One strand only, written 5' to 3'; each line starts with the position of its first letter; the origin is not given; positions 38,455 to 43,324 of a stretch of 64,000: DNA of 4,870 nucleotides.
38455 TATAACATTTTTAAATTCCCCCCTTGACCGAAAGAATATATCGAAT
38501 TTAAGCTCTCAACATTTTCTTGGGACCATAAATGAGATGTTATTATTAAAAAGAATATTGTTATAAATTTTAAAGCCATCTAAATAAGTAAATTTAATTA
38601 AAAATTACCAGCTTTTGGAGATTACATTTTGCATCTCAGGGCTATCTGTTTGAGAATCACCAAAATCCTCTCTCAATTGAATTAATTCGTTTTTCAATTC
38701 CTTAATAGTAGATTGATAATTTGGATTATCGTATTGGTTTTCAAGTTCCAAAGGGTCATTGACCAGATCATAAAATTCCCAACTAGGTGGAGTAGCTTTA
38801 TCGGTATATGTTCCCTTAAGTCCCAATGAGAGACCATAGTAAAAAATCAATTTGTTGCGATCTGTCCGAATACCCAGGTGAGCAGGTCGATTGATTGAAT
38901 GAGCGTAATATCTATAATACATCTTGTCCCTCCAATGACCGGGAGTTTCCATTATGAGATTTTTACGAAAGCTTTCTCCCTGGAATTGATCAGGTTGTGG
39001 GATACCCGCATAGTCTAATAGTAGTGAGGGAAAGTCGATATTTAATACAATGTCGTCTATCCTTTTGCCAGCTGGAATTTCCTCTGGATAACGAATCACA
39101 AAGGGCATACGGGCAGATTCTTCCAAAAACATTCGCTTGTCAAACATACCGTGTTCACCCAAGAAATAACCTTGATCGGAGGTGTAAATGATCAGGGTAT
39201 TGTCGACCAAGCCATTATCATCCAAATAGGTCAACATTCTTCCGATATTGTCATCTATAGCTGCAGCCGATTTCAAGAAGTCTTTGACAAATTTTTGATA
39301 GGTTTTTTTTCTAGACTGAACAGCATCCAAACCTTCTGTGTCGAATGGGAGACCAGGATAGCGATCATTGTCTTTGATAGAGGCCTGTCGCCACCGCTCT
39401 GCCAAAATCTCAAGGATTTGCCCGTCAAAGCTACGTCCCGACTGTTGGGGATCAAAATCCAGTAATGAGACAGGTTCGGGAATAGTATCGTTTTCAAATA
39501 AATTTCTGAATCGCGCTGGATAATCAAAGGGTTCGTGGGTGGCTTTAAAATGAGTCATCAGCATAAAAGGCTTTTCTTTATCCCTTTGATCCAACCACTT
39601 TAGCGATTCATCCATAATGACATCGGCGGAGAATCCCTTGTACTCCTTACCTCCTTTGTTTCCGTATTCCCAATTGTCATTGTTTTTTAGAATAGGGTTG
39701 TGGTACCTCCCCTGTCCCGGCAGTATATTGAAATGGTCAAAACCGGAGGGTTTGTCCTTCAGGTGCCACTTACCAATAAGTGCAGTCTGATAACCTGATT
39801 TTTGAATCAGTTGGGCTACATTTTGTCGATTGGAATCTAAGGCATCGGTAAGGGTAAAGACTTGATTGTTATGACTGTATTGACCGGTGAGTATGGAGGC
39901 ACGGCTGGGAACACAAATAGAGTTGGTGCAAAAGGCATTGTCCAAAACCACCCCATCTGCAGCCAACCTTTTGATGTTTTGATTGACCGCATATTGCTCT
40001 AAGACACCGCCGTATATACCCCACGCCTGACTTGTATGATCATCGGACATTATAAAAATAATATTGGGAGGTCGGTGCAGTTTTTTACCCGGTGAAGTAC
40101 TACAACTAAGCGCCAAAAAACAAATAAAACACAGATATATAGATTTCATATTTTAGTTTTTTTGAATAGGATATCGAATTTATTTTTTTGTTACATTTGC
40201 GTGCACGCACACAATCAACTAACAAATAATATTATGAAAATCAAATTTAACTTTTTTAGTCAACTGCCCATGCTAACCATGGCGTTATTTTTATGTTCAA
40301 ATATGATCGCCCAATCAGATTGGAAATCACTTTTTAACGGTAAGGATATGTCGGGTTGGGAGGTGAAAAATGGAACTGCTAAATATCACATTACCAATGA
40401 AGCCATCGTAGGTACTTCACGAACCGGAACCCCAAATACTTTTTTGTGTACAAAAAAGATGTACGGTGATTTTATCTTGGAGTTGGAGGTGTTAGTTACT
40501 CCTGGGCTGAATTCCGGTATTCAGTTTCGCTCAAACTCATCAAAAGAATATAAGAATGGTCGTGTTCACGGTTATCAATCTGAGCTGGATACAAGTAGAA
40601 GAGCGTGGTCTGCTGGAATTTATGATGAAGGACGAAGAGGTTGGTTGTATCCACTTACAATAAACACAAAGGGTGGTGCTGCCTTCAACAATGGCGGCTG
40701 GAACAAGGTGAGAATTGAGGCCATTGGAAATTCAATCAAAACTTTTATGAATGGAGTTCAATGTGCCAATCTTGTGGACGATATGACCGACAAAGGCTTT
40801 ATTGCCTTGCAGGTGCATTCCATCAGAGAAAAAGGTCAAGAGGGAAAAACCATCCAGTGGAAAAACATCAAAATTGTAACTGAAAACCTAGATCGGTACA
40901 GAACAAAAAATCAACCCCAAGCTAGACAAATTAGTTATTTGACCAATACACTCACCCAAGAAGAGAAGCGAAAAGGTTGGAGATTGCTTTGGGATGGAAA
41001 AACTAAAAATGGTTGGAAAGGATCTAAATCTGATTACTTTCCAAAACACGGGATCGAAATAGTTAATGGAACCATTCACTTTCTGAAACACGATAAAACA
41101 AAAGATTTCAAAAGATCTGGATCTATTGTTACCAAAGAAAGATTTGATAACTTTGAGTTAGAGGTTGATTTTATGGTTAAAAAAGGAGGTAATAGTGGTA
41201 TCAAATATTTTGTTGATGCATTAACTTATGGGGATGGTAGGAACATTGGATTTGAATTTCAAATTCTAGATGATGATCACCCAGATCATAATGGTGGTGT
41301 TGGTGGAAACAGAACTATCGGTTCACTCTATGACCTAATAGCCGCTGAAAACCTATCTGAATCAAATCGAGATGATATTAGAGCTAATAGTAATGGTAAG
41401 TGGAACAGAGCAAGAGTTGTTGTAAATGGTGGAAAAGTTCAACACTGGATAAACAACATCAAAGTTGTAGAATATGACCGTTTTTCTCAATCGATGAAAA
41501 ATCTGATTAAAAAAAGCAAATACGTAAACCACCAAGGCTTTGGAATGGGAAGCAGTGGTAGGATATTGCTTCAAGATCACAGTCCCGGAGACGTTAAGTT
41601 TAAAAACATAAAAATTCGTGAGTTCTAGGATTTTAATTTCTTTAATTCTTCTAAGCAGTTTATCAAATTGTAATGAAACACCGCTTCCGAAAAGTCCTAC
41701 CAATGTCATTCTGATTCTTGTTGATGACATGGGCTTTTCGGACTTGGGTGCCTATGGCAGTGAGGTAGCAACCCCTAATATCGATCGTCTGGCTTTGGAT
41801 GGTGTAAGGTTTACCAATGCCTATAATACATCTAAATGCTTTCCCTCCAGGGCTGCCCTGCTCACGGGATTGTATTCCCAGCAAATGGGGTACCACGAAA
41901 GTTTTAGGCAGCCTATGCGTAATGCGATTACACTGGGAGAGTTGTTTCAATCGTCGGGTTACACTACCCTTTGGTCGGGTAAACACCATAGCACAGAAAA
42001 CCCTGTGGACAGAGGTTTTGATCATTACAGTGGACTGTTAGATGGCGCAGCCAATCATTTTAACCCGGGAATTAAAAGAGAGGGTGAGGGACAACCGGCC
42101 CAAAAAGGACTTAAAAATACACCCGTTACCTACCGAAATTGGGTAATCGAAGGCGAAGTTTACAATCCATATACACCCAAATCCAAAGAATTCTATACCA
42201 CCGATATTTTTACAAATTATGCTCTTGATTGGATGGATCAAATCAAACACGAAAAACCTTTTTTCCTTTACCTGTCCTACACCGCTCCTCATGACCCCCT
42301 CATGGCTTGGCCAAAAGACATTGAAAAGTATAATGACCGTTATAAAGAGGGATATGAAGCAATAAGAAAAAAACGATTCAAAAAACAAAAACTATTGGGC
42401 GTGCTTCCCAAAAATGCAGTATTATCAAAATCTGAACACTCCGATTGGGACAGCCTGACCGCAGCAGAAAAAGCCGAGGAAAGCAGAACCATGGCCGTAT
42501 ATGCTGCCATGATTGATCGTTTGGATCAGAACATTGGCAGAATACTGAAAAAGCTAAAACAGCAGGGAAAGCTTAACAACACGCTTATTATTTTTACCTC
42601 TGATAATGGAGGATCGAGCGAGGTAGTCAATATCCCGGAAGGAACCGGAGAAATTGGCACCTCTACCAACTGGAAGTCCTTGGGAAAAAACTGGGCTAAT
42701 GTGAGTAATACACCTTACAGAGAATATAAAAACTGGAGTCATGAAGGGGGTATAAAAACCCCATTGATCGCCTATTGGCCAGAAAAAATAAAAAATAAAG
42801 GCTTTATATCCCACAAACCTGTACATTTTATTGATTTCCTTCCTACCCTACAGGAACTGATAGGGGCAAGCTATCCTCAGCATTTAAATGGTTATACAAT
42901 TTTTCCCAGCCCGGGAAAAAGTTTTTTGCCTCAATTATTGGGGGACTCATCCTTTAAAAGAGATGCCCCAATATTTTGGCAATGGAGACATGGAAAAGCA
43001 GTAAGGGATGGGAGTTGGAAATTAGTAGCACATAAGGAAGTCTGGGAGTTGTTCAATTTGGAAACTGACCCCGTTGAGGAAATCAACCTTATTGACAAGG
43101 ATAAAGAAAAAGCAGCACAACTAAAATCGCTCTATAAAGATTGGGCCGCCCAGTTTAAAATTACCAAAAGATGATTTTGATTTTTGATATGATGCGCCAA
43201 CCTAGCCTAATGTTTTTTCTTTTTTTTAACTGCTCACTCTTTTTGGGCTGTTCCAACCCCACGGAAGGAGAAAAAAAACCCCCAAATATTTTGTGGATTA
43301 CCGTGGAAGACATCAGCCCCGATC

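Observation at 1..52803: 53-kb sulfatase-dense PUL whose enzyme mix fits no single known substrate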

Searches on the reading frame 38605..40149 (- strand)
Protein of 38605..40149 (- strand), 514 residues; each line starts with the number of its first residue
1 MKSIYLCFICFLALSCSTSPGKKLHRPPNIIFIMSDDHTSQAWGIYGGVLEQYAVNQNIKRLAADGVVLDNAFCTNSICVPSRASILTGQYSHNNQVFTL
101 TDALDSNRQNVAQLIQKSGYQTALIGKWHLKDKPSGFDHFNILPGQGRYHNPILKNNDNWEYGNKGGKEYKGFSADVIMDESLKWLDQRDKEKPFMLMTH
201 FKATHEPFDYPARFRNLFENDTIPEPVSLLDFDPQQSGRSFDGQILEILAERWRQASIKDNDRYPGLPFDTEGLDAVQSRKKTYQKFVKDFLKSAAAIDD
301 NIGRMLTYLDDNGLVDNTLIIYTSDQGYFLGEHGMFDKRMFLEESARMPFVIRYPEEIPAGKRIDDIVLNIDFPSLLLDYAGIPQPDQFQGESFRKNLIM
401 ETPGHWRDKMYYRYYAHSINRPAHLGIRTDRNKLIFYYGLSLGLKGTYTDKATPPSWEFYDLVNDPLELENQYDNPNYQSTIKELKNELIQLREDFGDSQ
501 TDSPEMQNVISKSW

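Call 5: search_protein_families(library=pfam, proteins=[window:38605-40149:-], max_evalue=0.00001)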
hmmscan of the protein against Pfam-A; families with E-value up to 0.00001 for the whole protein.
window:38605-40149:- (514 aa): 3 families
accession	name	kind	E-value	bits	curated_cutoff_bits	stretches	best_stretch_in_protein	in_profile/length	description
PF00884.28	Sulfatase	-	3.4e-51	174.8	25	1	28-383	1-301/301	Sulfatase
PF16347.10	SGSH_C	-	2e-43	148.6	29.3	1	331-494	1-153/154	N-sulphoglucosamine sulphohydrolase, C-terminal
PF01663.27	Phosphodiest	-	9.6e-08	32.4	23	0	50-331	14-224/342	Type I phosphodiesterase / nucleotide pyrophosphatase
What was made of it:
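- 38605..40149 (-): S1 sulfatase (CVPSR), lipoprotein, S1_11-like (hexose-6-sulfatase type). Pfam 3.4e-51 (call 5).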

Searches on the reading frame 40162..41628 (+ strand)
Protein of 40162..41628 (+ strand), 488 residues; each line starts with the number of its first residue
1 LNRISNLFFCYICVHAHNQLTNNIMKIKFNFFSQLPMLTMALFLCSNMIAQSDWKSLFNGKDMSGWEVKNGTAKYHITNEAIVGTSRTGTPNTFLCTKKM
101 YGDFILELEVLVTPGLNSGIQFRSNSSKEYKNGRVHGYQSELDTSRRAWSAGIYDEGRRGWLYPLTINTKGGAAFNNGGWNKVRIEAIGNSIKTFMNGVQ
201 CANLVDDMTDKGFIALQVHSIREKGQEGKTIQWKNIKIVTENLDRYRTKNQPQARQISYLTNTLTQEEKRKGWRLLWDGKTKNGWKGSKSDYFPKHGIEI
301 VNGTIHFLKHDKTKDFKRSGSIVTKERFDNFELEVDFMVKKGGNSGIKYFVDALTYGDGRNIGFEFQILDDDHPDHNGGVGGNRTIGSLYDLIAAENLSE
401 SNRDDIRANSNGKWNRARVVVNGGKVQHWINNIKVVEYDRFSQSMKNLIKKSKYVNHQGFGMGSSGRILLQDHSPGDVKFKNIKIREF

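Call 5: search_protein_families(library=pfam, proteins=[window:40162-41628:+], max_evalue=0.00001)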
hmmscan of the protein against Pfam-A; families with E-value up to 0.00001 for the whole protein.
window:40162-41628:+ (488 aa): 1 family
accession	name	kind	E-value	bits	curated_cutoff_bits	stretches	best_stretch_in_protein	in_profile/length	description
PF06439.18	3keto-disac_hyd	-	6e-82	274.7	26.8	2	53-238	1-186/187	3-keto-disaccharide hydrolase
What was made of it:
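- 40162..41628 (+): Protein with two DUF1080 ('3-keto-disaccharide hydrolase') domains. The true start is probably the ATG at about 40234. Pfam 6e-82, two stretches (call 5).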

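Call 46: search_protein_families(library=ncbifam, proteins=[window:40162-41628:+], max_evalue=0.00001)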
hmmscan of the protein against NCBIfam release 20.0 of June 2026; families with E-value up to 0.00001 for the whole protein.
window:40162-41628:+ (488 aa): 0 families

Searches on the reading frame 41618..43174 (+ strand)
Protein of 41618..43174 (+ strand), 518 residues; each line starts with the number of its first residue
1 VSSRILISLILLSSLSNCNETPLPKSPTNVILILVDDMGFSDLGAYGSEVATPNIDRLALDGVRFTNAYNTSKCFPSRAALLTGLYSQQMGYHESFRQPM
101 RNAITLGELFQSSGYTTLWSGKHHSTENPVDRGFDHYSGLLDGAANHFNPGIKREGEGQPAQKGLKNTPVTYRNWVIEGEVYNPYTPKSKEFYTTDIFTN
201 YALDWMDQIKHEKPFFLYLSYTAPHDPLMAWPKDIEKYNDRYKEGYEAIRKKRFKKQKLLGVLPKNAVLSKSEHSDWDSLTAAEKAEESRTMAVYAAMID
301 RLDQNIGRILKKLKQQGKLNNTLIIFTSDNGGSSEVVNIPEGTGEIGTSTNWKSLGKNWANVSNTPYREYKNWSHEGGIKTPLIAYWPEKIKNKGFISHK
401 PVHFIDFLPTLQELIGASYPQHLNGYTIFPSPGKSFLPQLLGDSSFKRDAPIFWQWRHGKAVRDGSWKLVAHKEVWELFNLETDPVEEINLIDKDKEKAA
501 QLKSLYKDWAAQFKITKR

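Call 5: search_protein_families(library=pfam, proteins=[window:41618-43174:+], max_evalue=0.00001)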
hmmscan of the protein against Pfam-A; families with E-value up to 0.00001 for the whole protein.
window:41618-43174:+ (518 aa): 3 families
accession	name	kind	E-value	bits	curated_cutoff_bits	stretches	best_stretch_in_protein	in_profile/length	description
PF00884.28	Sulfatase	-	1.2e-57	196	25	1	29-416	2-300/301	Sulfatase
PF16347.10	SGSH_C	-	7.2e-13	49.4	29.3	1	371-500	8-140/154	N-sulphoglucosamine sulphohydrolase, C-terminal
PF01663.27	Phosphodiest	-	6.5e-11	42.8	23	1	30-334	1-223/342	Type I phosphodiesterase / nucleotide pyrophosphatase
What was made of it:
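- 41618..43174 (+): S1 sulfatase (CFPSR), S1_4-like. Pfam 1.2e-57 (call 5).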
